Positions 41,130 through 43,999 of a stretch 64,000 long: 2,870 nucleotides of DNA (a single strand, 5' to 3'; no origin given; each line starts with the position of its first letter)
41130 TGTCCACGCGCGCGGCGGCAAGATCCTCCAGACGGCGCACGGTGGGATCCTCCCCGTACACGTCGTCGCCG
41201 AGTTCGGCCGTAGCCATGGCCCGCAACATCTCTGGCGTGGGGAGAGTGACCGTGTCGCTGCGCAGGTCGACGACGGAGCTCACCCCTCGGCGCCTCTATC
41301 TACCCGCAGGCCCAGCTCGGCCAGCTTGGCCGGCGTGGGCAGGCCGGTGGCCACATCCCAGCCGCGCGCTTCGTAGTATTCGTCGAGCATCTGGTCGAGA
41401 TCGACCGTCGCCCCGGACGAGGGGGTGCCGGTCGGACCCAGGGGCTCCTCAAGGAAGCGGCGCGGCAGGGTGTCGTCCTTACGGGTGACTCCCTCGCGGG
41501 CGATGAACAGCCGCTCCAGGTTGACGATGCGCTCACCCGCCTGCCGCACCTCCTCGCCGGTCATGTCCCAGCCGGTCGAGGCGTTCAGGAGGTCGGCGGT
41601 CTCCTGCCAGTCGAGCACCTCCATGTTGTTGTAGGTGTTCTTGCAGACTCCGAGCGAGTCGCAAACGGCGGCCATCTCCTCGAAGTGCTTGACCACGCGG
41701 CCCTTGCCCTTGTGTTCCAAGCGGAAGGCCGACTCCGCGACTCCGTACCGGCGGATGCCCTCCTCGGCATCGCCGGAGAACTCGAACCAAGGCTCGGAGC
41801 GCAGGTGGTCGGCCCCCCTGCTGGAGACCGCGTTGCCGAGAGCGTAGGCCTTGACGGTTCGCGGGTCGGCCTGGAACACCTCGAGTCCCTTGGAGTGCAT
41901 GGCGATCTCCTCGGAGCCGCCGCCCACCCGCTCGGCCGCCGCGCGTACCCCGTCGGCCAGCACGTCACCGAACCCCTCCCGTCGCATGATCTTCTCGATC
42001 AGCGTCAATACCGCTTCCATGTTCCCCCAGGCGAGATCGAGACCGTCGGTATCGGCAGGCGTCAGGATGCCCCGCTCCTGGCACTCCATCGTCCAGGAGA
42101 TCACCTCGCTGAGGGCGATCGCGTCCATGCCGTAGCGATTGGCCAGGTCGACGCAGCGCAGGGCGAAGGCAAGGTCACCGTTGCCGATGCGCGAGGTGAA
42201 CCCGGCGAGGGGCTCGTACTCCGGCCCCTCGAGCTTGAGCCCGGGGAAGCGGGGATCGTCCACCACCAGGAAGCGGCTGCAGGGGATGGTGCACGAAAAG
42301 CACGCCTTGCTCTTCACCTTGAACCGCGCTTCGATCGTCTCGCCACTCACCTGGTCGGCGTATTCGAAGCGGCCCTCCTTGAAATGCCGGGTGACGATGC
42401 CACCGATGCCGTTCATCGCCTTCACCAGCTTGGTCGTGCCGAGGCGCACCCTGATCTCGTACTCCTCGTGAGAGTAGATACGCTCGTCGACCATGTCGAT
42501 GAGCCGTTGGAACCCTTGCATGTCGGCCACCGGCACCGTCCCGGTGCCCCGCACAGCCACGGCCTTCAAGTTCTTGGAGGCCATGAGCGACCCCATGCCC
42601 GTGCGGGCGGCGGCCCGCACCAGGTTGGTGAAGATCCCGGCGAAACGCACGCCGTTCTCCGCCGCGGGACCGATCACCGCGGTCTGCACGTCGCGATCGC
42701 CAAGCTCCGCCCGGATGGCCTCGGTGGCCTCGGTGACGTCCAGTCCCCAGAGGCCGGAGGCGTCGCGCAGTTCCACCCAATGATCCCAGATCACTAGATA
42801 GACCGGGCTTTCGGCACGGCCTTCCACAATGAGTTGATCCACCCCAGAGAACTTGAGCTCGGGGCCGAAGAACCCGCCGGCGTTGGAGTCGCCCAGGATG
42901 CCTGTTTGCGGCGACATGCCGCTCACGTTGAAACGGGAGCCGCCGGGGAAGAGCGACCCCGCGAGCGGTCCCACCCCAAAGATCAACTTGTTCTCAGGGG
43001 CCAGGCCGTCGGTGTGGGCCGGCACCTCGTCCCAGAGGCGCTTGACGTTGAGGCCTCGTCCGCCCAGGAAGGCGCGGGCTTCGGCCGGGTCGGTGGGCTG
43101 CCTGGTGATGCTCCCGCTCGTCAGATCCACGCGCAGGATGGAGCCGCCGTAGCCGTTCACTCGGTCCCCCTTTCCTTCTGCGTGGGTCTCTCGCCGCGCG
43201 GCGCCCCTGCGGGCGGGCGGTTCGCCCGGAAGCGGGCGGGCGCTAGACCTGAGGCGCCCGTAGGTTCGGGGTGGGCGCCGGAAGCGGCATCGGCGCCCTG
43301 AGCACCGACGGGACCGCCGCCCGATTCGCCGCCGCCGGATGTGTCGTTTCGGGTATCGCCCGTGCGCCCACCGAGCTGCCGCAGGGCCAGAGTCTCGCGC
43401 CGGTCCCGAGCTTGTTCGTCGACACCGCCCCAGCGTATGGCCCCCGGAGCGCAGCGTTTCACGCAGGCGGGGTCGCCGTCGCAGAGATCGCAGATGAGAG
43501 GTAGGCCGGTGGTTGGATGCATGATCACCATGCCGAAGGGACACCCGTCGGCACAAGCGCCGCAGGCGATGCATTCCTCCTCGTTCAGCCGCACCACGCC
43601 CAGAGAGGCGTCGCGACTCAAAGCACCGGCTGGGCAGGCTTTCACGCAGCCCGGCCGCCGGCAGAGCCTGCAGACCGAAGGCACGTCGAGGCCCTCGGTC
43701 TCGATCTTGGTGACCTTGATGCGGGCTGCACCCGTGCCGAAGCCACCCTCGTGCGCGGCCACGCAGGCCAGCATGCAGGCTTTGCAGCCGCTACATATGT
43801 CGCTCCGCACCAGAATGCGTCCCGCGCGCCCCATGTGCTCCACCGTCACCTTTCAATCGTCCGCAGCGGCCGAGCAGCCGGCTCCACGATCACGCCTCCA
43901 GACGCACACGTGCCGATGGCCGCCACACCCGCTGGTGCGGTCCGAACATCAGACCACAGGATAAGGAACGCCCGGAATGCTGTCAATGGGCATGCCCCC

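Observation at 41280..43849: Tungsten/molybdenum aldehyde:ferredoxin oxidoreductase with a dedicated poly-ferredoxin in a high-GC aerobic-type chromosome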

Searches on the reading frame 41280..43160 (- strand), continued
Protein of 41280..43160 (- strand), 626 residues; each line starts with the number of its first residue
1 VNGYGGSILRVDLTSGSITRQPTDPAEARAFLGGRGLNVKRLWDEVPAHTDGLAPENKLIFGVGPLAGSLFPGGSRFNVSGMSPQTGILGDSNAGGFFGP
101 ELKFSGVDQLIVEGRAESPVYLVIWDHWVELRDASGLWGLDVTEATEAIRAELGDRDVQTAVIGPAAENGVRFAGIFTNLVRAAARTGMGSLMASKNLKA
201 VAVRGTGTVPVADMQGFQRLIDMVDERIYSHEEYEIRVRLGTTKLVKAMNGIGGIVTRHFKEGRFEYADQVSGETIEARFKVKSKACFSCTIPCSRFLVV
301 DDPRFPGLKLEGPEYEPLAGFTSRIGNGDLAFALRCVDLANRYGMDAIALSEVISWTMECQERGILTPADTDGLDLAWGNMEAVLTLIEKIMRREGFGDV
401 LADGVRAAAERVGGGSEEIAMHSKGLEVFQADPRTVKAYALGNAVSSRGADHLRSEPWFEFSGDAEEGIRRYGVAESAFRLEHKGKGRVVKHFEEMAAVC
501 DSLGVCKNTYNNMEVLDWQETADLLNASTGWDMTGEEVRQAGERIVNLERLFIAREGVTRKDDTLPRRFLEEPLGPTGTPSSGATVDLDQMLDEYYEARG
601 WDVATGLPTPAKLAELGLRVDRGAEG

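Call 55: search_protein_families(library=ncbifam, proteins=[L046:11891-12547:+, L036:11858-12439:+, L003:11873-12187:+, L005:11873-12472:+, L053:11852-12553:+], max_evalue=0.01)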
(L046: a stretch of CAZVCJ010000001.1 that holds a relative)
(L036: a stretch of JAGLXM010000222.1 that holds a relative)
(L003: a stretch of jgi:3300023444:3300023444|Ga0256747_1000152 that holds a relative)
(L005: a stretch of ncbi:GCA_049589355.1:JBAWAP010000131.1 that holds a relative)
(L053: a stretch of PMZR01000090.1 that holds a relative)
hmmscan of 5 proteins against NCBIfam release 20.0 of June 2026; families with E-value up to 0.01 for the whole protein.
L046:11891-12547:+ (218 aa): 1 family
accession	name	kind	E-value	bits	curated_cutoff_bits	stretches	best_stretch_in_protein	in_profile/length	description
TIGR04076.1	TIGR04076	subfamily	7.8e-39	132.1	33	2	124-208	4-90/91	TIGR04076 family protein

L036:11858-12439:+ (193 aa): 1 family
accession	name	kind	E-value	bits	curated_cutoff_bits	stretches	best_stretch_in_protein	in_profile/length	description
TIGR04076.1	TIGR04076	subfamily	4.8e-28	97.5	33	2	111-193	3-89/91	TIGR04076 family protein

L003:11873-12187:+ (104 aa): 1 family
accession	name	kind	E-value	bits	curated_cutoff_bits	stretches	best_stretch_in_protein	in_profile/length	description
TIGR04076.1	TIGR04076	subfamily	2.6e-18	66.4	33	1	1-93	1-90/91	TIGR04076 family protein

L005:11873-12472:+ (199 aa): 4 families
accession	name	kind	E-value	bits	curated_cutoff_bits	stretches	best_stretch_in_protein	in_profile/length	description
TIGR03614.1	RutB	equivalog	3.4e-13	49.7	377.95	1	83-158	114-188/226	pyrimidine utilization protein B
NF050097.1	BiurAmidohydBiuH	equivalog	3.5e-12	46.3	370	1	79-170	110-200/221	biuret amidohydrolase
NF008623.0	PRK11609.1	equivalog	9e-10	38.7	174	1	109-154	131-176/213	bifunctional nicotinamidase/pyrazinamidase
NF008517.0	PRK11440.1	equivalog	1.1e-09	38.5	195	1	33-187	30-183/188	hydrolase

L053:11852-12553:+ (233 aa): 1 family
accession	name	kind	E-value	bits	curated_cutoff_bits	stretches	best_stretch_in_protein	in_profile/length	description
TIGR04076.1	TIGR04076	subfamily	9.4e-36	122.3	33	2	141-224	3-88/91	TIGR04076 family protein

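Call 56: search_protein_families(library=pfam, proteins=[L046:11891-12547:+, L036:11858-12439:+, L003:11873-12187:+, L005:11873-12472:+, L053:11852-12553:+], max_evalue=0.01)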
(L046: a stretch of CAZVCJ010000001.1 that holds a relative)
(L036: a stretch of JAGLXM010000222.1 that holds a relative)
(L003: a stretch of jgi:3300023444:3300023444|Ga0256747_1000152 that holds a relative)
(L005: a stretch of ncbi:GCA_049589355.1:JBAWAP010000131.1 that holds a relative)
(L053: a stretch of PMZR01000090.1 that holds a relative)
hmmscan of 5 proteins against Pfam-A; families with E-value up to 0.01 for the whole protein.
L046:11891-12547:+ (218 aa): 1 family
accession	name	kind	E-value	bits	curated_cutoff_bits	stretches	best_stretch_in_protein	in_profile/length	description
PF03504.19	Chlam_OMP6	-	0.0056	17.4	34.1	0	74-97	59-82/91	Chlamydia cysteine-rich outer membrane protein 6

L036:11858-12439:+ (193 aa): 0 families

L003:11873-12187:+ (104 aa): 0 families

L005:11873-12472:+ (199 aa): 1 family
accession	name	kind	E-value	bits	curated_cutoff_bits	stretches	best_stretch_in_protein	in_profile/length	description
PF00857.26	Isochorismatase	-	1.1e-35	123.7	27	1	10-170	2-162/175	Isochorismatase domain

L053:11852-12553:+ (233 aa): 0 families

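Call 69: predict_structure(alignment_id=A1)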
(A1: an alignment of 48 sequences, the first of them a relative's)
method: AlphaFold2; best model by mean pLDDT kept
length: 225 residues; sequences in the alignment: 48
mean_pLDDT: 58.7   pTM: 0.36
mean pLDDT of the five models: 58.7, 58.1, 55.0, 53.0, 53.0
residues with pLDDT >= 90: 2; 70-90: 51; 50-70: 103; < 50: 69
segments of 3 or more residues with pLDDT < 50: 1-3, 20-54, 115-123, 171-184
pLDDT, mean of each block of 10 residues (from residue 1): 55 61 41 32 37 50 84 79 83 76 62 47 53 69 76 71 53 41 50 59 56 58 62
secondary structure, 60 per line:
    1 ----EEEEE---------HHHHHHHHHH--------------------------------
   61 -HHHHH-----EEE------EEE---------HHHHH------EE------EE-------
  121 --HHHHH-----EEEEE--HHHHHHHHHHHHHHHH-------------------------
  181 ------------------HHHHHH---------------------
elements in order: E5-9 H19-28 H62-66 E72-74 E81-83 H93-97 H123-127 E133-137 H140-155 H199-204

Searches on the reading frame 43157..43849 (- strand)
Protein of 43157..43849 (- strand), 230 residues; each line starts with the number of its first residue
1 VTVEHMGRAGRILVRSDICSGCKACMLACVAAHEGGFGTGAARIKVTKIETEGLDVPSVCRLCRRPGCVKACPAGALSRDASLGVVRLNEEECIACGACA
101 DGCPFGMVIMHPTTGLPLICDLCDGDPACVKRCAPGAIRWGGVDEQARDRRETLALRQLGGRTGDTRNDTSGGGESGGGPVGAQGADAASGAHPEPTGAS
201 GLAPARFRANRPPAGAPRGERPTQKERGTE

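Call 4: search_protein_families(library=pfam, proteins=[window:43157-43849:-])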
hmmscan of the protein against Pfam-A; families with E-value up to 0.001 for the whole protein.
window:43157-43849:- (230 aa): 12 families
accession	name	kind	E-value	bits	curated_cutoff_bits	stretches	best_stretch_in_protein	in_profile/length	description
PF12838.12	Fer4_7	-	5.7e-11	43.2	27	1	60-106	2-51/52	4Fe-4S dicluster domain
PF13247.11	Fer4_11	-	8.6e-11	42.4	26.2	1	56-141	6-98/100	4Fe-4S dicluster domain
PF13187.11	Fer4_9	-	1.2e-10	41.6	27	1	60-106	2-50/52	4Fe-4S dicluster domain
PF13237.11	Fer4_10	-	7e-10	39.1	25.5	1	57-104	6-53/53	4Fe-4S dicluster domain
PF00037.32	Fer4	-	1.9e-07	31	21.1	1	88-107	3-22/24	4Fe-4S binding domain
PF12837.12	Fer4_6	-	1e-06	28.8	25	0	89-106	5-22/24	4Fe-4S binding domain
PF12797.12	Fer4_2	-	1e-05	25.6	24.5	1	86-105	3-22/22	4Fe-4S binding domain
PF13484.11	Fer4_16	-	2.6e-05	25.3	30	0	92-108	1-17/66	4Fe-4S double cluster binding domain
PF25160.1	LdpA_Fe-S-bd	-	0.0002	21.5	27.6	1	63-110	5-45/49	LdpA Fe-S cluster-binding domain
PF12800.12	Fer4_4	-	0.00028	21.4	24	0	91-106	2-17/17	4Fe-4S binding domain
PF14697.11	Fer4_21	-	0.00058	20.4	35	0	88-134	3-52/59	4Fe-4S dicluster domain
PF13183.11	Fer4_8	-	0.00071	20.5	27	0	17-75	3-67/68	4Fe-4S dicluster domain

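Call 18: search_solved_structures(query=window:43157-43849:-, show_alignments=3, max_evalue=0.01)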
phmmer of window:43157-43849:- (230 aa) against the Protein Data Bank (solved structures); distinct sequences matched with E-value up to 0.01: 52.
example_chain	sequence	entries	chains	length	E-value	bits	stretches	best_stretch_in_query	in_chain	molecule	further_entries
8c0z_C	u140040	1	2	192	5.5e-26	95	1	17-147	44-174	Iron-sulfur cluster-binding protein potential subunit of aldehyde oxidoreductase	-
6x6u_B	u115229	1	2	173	5.3e-25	91.8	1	12-134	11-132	Oxidoreductase, Fe-S subunit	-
6x1o_B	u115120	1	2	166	2.2e-24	89.8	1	12-134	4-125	Oxidoreductase, Fe-S subunit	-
9mqx_E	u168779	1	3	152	8.3e-22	81.4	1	13-150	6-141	Fe-S-cluster-containing hydrogenase subunit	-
9sw6_G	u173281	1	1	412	8.5e-18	68.2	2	87-140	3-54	Polyferredoxin protein MvhB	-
1kqf_B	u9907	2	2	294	1.7e-15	60.7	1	58-153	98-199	FORMATE DEHYDROGENASE, NITRATE-INDUCIBLE, IRON-SULFUR SUBUNIT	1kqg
7qv7_B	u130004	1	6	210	6.2e-14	55.6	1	17-112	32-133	Hydrogen dependent carbon dioxide reductase subunit HycB4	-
6cz7_B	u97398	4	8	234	3.8e-12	49.7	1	16-113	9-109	4Fe-4S ferredoxin, iron-sulfur binding domain protein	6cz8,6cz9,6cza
2vpw_B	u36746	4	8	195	8.9e-12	48.5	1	16-145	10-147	NRFC PROTEIN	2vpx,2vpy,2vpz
7z0s_B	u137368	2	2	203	1.3e-10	44.7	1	12-111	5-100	Formate hydrogenlyase subunit 2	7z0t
4z3w_E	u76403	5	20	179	2.3e-10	43.9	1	12-140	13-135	Iron-sulfur cluster-binding oxidoreductase, putative benzoyl-CoA reductase electron transf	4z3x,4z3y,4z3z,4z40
4ydd_B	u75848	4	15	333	2.6e-10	43.7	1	56-145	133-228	DMSO reductase family type II enzyme, iron-sulfur subunit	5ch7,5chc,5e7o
7qv7_A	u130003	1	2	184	1.4e-09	41.4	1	17-109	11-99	Hydrogen dependent carbon dioxide reductase subunit HycB3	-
1q16_B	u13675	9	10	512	9.1e-09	38.7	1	54-144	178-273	Respiratory nitrate reductase 1 beta chain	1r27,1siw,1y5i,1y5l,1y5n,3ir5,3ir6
2ivf_B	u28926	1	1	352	9.8e-09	38.6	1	58-142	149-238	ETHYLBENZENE DEHYDROGENASE BETA-SUBUNIT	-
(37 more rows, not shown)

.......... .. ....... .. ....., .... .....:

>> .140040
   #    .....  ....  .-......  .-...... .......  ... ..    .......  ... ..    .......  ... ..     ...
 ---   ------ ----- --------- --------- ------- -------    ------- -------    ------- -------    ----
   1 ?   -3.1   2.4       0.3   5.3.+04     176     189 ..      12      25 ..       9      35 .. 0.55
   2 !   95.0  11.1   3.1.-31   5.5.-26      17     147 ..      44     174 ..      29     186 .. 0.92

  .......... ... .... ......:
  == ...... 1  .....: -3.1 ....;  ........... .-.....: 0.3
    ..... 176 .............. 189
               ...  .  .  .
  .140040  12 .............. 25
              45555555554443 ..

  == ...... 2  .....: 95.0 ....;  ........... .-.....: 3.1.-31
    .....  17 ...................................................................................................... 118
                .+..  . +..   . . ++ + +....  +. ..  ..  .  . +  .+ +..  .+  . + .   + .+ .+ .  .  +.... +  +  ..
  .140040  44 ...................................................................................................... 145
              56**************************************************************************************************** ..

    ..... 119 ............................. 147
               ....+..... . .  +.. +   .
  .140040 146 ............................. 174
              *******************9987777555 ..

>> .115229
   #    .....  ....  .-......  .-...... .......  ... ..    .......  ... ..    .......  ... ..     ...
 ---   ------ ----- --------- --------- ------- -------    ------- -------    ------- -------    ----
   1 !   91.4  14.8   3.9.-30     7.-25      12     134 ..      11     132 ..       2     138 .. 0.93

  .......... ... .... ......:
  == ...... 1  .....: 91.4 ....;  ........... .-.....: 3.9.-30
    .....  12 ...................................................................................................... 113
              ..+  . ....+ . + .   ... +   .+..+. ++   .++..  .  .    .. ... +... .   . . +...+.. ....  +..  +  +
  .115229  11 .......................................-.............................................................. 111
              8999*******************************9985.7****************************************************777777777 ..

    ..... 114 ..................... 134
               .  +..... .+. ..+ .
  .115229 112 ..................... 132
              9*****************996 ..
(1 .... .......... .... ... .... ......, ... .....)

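Call 23: search_protein_families(library=ncbifam, proteins=[window:43157-43849:-], max_evalue=0.00001)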
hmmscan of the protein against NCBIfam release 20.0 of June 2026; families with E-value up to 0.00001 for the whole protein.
window:43157-43849:- (230 aa): 21 families
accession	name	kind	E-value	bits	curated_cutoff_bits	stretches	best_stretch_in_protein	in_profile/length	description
NF045766.1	PhenlGlyoxDHPadI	equivalog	6.4e-28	97.7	700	1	12-142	7-137/443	NADH-dependent phenylglyoxylate dehydrogenase subunit beta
TIGR02951.1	DMSO_dmsB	equivalog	9.7e-18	64.7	214.1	1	14-146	6-156/161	DMSO/selenate family reductase complex B subunit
NF009408.0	PRK12769.1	equivalog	2.8e-17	62.1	1003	1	12-157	5-164/659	formate-dependent uric acid utilization protein AegA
TIGR01582.1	FDH-beta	equivalog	2.3e-16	59.8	334.7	1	59-155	92-194/283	formate dehydrogenase subunit beta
NF009451.0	PRK12809.1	equivalog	6.2e-16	57.8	1154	1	17-140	10-136/639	formate-dependent uric acid utilization protein YgfT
TIGR03149.1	cyt_nit_nrfC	equivalog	1.1e-15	57.6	377.6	1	16-149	45-190/225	cytochrome c nitrite reductase Fe-S protein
NF008134.0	PRK10882.1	equivalog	2.3e-14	53.2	263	1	59-154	112-219/329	hydrogenase 2 operon protein HybA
NF007382.0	PRK09898.1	equivalog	4e-14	52.6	213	1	12-139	61-199/208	ferredoxin-like protein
NF045797.1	DsrO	equivalog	6.9e-11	42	200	1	50-108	93-150/235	sulfate reduction electron transfer complex DsrMKJOP subunit DsrO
NF007658.0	PRK10330.1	equivalog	1.3e-10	41.1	260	1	12-108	5-104/181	electron transport protein HydN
NF011569.0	PRK14993.1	equivalog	2.3e-10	40.3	416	1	12-145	46-190/244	tetrathionate reductase subunit TtrB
NF038355.1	FDH3_beta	equivalog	4.6e-10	39.8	240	1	12-108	5-101/180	formate dehydrogenase FDH3 subunit beta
NF041715.1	arsenate_red_ArrB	equivalog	2e-09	37.4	450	1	17-110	10-106/233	arsenate respiratory reductase iron-sulfur subunit ArrB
TIGR03478.1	DMSO_red_II_bet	subfamily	9.4e-09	34.6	480.7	1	56-147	127-224/321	DMSO reductase family type II enzyme, iron-sulfur subunit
NF045715.1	sulf_resp_HmcB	equivalog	7.7e-08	31.8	420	1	59-146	106-201/307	sulfate respiration complex iron-sulfur protein HmcB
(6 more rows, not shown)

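Call 62: list_cluster_members(proteins=[P0001, window:43157-43834:-])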
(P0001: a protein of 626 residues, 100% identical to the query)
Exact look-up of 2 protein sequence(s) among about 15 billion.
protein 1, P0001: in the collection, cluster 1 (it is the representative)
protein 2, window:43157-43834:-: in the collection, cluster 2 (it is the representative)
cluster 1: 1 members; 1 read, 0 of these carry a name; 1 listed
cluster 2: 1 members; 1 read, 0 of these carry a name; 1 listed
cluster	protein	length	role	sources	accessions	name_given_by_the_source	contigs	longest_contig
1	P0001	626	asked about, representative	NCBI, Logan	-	-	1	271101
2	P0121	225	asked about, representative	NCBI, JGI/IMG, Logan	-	-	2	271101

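Call 63: find_homologous_proteins(query=window:43157-43834:-)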
Query window:43157-43834:- (225 aa): 998 proteins with E <= 0.001 among 2274 candidates; the best 120 are listed.
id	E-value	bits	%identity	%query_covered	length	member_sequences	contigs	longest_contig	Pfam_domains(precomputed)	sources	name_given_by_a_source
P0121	2.5e-144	497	100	100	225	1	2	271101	PF12797.13,PF12837.13,PF13247.12,PF00037.33,PF13484.12,PF12838.13,PF13237.12,PF13187.12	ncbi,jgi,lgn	-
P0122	6.2e-107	375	79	100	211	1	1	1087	PF12797.13,PF12837.13,PF13247.12,PF00037.33,PF12838.13,PF13237.12,PF13187.12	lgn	-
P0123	2.4e-105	370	76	96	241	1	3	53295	PF12837.13,PF13247.12,PF12838.13,PF13237.12,PF13187.12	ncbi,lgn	-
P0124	6.0e-92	326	94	70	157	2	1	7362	PF12797.13,PF12837.13,PF13247.12,PF00037.33,PF13484.12,PF12838.13,PF13237.12,PF13187.12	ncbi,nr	ncbi:MAG: 4Fe-4S dicluster domain-containing protein, partial [Actinobacteria bacterium]|nr:4Fe-4S d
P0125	1.6e-89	318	74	95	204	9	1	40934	PF12797.13,PF12837.13,PF13247.12,PF00037.33,PF12838.13,PF13237.12,PF13187.12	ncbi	ncbi:MAG: 4Fe-4S dicluster domain-containing protein [Thermoleophilia bacterium]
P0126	4.2e-88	313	72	100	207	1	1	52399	PF13247.12,PF00037.33,PF12838.13,PF13237.12,PF13187.12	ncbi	ncbi:MAG: 4Fe-4S dicluster domain-containing protein [Thermoleophilia bacterium]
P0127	9.6e-88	312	71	100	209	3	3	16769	PF14697.12,PF12797.13,PF12837.13,PF13247.12,PF00037.33,PF13484.12,PF12838.13,PF13237.12,PF13187.12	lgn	-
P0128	1.4e-82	295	72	91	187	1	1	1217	PF13247.12,PF00037.33,PF12838.13,PF13237.12,PF13187.12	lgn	-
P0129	4.7e-78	280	71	90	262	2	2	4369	PF12797.13,PF12837.13,PF13247.12,PF00037.33,PF12838.13,PF13237.12,PF13187.12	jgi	-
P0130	3.4e-77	278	70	90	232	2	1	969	PF12797.13,PF12837.13,PF13247.12,PF00037.33,PF12838.13,PF13237.12,PF13187.12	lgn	-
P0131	1.5e-75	272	67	96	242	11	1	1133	PF12837.13,PF13247.12,PF00037.33,PF12838.13,PF13237.12,PF13187.12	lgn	-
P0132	2.5e-73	265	67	90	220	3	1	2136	PF12837.13,PF13247.12,PF00037.33,PF13484.12,PF12838.13,PF13237.12,PF13187.12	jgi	jgi:Fe-S-cluster-containing dehydrogenase component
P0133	2.1e-64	236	73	65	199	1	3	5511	PF14697.12,PF12837.13,PF13247.12,PF00037.33,PF12838.13,PF13237.12,PF13187.12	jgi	jgi:carbon-monoxide dehydrogenase iron sulfur subunit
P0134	2.1e-63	232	73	58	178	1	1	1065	PF14697.12,PF12797.13,PF12837.13,PF13247.12,PF00037.33,PF13484.12,PF12838.13,PF13237.12,PF12800.13,PF13187.12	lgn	-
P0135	1.1e-62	230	71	60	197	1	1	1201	PF14697.12,PF12837.13,PF13247.12,PF00037.33,PF12838.13,PF25160.2,PF13237.12,PF13187.12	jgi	jgi:Fe-S-cluster-containing dehydrogenase component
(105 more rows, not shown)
